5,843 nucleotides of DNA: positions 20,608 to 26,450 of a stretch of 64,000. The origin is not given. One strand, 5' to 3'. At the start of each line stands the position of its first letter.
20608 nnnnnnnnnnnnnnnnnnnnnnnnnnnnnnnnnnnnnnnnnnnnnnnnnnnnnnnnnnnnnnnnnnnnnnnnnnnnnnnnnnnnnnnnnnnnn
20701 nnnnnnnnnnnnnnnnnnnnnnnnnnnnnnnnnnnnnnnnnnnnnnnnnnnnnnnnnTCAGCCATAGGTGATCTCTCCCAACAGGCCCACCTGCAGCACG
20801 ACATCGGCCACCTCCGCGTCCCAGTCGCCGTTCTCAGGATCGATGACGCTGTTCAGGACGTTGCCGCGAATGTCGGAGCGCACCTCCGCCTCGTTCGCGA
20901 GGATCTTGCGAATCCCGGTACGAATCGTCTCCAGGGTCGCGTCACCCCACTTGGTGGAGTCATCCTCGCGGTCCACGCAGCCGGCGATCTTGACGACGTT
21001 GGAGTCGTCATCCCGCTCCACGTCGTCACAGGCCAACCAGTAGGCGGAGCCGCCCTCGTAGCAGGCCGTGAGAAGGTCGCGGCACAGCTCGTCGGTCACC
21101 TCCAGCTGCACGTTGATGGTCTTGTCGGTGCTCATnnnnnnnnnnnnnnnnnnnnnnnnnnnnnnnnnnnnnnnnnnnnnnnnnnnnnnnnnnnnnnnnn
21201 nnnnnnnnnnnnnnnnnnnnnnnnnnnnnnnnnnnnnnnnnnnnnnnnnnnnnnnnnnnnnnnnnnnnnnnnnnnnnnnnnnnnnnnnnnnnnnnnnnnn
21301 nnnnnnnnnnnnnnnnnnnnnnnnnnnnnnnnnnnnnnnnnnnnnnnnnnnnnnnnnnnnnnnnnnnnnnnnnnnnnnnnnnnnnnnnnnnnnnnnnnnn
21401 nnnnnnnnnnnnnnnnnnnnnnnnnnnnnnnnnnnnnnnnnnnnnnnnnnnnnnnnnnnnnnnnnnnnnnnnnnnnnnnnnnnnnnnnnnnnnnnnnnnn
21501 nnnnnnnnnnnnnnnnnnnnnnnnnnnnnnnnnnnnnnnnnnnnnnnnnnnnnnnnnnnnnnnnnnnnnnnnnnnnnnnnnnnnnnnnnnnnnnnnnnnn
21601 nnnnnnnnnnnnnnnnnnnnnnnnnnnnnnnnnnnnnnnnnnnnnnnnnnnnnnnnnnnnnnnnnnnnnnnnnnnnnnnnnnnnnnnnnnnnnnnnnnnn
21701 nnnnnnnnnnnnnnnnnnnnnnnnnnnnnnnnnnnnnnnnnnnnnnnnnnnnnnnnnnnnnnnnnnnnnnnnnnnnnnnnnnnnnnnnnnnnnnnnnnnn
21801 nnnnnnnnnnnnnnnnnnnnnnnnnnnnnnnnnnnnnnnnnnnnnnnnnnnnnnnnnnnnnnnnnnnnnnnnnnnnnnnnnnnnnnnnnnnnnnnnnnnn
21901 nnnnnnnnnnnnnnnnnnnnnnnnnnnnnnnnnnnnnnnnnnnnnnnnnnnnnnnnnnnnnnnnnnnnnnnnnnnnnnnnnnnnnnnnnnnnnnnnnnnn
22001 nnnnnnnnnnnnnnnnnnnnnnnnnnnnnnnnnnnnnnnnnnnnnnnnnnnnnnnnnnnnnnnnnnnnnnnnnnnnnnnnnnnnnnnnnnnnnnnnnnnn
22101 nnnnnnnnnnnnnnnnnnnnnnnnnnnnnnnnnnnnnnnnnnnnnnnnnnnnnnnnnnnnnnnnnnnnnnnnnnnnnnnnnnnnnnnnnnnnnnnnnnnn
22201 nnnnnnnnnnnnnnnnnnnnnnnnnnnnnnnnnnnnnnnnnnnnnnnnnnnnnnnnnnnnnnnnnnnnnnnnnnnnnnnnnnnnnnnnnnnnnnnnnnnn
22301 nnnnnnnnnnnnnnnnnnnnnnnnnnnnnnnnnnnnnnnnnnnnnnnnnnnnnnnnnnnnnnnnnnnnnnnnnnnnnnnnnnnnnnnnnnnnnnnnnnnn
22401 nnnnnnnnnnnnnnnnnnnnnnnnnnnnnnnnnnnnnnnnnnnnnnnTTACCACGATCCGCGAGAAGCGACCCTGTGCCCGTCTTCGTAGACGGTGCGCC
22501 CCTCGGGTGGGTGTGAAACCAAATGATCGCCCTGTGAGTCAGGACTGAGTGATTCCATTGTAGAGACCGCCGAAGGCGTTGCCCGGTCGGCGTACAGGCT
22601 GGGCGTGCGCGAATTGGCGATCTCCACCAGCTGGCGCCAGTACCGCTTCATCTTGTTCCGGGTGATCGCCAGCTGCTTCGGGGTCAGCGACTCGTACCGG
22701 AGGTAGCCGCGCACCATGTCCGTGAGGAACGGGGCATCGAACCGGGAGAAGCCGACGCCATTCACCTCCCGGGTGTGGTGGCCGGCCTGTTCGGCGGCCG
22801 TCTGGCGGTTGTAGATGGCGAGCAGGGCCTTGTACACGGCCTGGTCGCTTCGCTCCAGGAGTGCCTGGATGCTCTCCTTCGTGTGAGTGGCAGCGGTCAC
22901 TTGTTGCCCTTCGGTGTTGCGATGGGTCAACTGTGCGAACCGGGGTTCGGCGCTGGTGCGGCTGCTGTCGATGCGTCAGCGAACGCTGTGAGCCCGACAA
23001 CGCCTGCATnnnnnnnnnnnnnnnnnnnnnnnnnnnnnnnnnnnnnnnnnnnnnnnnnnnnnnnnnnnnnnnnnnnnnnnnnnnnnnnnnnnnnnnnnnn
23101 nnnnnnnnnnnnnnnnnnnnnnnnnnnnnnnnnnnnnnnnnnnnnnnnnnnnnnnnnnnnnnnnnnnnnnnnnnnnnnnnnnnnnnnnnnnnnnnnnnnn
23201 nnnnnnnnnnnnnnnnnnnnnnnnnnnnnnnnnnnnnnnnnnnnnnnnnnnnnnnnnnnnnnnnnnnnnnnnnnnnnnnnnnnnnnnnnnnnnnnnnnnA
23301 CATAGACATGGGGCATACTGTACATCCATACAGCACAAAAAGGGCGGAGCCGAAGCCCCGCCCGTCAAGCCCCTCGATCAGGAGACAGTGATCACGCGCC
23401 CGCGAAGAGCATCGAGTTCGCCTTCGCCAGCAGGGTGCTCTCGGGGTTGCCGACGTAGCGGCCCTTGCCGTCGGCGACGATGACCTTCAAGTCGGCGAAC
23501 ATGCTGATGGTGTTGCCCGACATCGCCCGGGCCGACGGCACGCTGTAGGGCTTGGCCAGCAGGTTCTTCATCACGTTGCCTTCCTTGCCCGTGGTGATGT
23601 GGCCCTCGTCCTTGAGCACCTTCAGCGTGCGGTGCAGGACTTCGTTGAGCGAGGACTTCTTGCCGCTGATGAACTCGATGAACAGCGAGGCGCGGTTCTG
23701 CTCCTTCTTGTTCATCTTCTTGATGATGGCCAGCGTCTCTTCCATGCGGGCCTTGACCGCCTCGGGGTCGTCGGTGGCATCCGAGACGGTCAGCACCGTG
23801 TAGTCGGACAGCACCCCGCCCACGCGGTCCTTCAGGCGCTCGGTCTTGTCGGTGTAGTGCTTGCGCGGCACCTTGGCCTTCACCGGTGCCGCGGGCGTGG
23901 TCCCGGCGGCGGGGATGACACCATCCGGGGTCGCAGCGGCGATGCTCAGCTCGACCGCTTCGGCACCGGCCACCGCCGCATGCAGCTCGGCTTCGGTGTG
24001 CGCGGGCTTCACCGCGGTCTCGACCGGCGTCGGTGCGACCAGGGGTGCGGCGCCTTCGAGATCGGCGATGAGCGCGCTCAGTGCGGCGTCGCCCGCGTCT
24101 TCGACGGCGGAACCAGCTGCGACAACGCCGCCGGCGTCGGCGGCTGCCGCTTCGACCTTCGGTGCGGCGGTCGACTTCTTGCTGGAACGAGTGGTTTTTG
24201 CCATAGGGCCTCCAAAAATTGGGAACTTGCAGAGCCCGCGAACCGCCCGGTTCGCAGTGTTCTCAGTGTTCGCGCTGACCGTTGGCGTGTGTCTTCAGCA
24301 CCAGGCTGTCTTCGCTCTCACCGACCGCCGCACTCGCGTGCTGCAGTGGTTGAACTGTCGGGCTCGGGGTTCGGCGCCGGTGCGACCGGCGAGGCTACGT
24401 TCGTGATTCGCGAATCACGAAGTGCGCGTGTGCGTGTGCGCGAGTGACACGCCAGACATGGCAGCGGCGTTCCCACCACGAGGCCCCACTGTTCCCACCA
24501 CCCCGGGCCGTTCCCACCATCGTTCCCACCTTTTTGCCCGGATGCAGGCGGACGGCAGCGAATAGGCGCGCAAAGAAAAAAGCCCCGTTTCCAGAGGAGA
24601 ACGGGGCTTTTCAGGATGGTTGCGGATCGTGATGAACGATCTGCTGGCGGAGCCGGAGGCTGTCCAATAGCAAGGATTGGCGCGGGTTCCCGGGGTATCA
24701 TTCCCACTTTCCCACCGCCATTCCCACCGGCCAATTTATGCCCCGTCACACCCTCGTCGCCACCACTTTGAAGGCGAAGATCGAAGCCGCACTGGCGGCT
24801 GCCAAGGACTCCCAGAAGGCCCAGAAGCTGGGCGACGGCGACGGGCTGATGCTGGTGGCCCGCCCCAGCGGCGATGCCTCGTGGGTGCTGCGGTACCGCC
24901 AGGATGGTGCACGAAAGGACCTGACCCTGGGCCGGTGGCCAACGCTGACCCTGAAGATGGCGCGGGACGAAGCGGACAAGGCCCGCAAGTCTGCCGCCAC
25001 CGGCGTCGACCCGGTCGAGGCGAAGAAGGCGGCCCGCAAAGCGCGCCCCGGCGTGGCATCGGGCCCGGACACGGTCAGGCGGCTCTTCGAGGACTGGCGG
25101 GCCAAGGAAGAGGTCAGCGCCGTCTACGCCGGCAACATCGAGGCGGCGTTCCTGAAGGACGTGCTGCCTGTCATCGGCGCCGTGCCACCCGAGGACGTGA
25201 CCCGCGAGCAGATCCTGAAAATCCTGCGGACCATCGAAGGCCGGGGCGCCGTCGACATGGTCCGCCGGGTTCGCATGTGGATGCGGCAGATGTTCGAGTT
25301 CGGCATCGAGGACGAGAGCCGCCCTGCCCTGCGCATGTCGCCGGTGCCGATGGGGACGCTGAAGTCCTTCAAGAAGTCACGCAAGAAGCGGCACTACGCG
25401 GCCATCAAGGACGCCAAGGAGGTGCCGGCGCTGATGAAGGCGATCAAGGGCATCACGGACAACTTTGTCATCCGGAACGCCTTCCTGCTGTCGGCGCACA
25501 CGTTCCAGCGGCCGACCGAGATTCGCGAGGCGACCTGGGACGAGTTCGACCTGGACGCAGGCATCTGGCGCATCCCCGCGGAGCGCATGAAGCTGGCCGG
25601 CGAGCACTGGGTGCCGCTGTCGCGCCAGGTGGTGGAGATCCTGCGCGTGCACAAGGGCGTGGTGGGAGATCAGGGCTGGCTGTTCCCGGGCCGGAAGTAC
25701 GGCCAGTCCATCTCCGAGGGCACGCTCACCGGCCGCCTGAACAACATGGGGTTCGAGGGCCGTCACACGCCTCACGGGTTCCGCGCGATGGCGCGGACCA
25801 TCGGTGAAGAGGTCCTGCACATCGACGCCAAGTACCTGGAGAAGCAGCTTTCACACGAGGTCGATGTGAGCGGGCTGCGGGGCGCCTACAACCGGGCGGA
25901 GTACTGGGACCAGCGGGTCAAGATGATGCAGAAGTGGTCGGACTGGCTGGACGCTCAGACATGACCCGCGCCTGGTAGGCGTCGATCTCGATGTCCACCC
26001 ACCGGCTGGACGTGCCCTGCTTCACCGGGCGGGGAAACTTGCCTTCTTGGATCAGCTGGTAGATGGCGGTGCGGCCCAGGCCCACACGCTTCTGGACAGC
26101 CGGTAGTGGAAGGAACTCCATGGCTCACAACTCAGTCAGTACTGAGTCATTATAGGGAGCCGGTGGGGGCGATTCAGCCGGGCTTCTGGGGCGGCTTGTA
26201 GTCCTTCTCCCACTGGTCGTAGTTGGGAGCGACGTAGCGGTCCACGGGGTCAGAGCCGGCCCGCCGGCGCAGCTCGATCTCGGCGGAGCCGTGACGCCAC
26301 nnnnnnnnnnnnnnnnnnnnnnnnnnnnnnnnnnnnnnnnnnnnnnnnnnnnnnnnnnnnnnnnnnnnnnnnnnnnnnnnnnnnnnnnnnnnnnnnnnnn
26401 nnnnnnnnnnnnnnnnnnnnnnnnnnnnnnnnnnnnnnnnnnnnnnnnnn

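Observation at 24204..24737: Internal attP-like region: eight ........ direct repeats, an 18-bp perfect palindrome and a bidirectional terminator upstream of an integrase flanked on both sides by phage genes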

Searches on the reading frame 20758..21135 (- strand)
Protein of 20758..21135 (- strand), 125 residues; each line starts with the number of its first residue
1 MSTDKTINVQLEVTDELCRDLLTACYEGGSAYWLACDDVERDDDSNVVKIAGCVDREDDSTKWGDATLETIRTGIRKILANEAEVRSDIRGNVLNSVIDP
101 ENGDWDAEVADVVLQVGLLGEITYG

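Call 12: search_protein_families(library=phrogs, proteins=[window:20758-21135:-], max_evalue=0.001)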
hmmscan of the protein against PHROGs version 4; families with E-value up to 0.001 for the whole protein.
window:20758-21135:- (125 aa): 1 family
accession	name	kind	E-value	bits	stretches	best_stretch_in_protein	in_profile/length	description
phrog_2355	-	unknown function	3.7e-18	67.3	1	6-125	4-146/146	-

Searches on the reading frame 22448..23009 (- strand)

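Call 8: search_protein_families(library=pfam, proteins=[window:22539-23009:-])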
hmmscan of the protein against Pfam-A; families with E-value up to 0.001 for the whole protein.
window:22539-23009:- (156 aa): 0 families

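Call 12: search_protein_families(library=phrogs, proteins=[window:22448-22930:-], max_evalue=0.001)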
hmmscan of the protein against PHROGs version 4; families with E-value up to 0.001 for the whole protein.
window:22448-22930:- (160 aa): 1 family
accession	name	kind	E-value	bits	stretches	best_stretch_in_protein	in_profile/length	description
phrog_21015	-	unknown function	1.3e-32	113.1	1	10-107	3-100/103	-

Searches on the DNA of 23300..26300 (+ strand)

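Call 7: search_dna_similar(query=window:23300-26300:+, collection=phages, mode=distant, max_rows=25)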
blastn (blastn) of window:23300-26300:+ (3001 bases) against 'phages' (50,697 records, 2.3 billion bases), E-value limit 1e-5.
Records with a match: 12; places in all: 12; records where one place covers at least 80% of the query: 0.
Best place of each record, by identity: 60-80% 12.
By first word of the organism name: Ruegeria 10; Achromobacter 2.
By host as written in the record: Ruegeria pomeroyi DSS-3 10; - 2.
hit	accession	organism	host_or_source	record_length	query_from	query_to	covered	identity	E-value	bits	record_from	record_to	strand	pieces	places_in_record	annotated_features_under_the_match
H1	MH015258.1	Ruegeria phage vB_RpoS-V16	Ruegeria pomeroyi DSS-3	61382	2187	2344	5%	73.9%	2e-16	96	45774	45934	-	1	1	integrase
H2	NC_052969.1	Ruegeria phage vB_RpoS-V16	Ruegeria pomeroyi DSS-3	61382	2187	2344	5%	73.9%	2e-16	96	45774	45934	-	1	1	integrase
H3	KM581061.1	Ruegeria phage DSS3-P1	Ruegeria pomeroyi DSS-3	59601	2187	2344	5%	73.3%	2e-15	92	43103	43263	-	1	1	integrase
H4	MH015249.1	Ruegeria phage vB_RpoS-V7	Ruegeria pomeroyi DSS-3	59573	2187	2344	5%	73.3%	2e-15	92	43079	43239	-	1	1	integrase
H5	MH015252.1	Ruegeria phage vB_RpoS-V18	Ruegeria pomeroyi DSS-3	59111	2187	2344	5%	73.3%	2e-15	92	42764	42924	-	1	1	integrase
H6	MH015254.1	Ruegeria phage vB_RpoS-V11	Ruegeria pomeroyi DSS-3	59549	2187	2344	5%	73.3%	2e-15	92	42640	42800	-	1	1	integrase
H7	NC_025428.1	Ruegeria phage DSS3-P1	Ruegeria pomeroyi DSS-3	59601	2187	2344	5%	73.3%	2e-15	92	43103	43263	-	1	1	integrase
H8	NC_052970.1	Ruegeria phage vB_RpoS-V18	Ruegeria pomeroyi DSS-3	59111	2187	2344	5%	73.3%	2e-15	92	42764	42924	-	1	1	integrase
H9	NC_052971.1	Ruegeria phage vB_RpoS-V11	Ruegeria pomeroyi DSS-3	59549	2187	2344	5%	73.3%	2e-15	92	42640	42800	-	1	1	integrase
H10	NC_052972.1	Ruegeria phage vB_RpoS-V7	Ruegeria pomeroyi DSS-3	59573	2187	2344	5%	73.3%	2e-15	92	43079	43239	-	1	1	integrase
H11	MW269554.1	Achromobacter phage vB_AchrS_AchV4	-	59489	2242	2348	4%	75.9%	1e-12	83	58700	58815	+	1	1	DNA-binding domain-containing integrase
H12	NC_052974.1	Achromobacter phage vB_AchrS_AchV4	-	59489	2242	2348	4%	75.9%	1e-12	83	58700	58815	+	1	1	DNA-binding domain-containing integrase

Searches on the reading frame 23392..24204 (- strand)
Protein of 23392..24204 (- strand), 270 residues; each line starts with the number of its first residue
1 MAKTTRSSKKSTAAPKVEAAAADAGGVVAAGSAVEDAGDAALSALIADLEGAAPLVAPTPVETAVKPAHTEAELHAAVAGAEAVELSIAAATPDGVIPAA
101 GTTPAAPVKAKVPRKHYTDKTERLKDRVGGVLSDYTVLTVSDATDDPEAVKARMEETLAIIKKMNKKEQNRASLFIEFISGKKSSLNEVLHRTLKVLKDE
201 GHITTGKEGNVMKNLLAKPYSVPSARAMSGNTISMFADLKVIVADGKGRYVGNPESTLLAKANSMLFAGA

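Call 8: search_protein_families(library=pfam, proteins=[window:23392-24204:-])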
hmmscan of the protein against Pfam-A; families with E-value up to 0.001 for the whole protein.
window:23392-24204:- (270 aa): 0 families

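Call 11: search_protein_families(library=phrogs, proteins=[window:23392-24204:-], max_evalue=0.00001)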
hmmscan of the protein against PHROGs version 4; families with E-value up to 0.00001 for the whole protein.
window:23392-24204:- (270 aa): 1 family
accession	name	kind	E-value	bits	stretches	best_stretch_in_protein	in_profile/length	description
phrog_3932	-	unknown function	6.2e-24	86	1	104-267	137-306/310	-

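Call 17: find_related_loci(query=window:23392-24204:-, collection=viral_contigs, flank=6000)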
Query window:23392-24204:- (270 aa) in viral_contigs; peptide patterns used: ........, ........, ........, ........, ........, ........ (x = any residue, [..] = any of these).
25 stretches matched a pattern; 1 encode a relative of the query (tblastn E <= 1e-3); 1 distinct loci.
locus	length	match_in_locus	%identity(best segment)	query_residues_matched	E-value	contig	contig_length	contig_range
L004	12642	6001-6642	47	71-267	6e-57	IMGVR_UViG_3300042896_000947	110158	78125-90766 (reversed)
